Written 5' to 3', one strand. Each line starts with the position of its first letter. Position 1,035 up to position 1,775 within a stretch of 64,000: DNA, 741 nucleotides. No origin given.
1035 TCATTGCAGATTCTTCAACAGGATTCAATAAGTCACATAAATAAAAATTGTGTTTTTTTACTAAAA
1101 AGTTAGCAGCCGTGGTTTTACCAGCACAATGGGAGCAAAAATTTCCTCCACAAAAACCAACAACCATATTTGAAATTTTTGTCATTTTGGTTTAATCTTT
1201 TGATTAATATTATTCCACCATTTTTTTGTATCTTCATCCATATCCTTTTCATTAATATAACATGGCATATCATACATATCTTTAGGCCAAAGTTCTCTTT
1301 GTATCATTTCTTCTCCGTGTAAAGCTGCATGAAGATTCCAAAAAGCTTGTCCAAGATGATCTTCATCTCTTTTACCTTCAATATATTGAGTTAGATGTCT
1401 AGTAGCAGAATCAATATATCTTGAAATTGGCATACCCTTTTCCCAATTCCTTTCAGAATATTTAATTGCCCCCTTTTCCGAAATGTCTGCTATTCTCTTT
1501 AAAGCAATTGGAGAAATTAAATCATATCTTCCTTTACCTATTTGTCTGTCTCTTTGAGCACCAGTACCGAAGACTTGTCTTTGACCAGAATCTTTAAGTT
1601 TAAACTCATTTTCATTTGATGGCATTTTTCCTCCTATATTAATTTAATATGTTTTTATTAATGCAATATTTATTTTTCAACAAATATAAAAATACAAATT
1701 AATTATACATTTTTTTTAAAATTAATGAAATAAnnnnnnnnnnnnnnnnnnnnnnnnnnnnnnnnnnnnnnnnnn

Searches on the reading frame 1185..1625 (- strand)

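Call 59: search_protein_families(library=pfam, proteins=[window:1185-1625:-], max_evalue=0.001)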
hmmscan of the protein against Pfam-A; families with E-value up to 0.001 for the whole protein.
window:1185-1625:- (147 aa): 1 family
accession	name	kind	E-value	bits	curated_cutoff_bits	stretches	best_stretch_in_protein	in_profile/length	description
PF18909.5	dGTP_diPhyd_N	-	2.3e-21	76.1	27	1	23-104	3-89/99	dATP/dGTP diphosphohydrolase, N-terminal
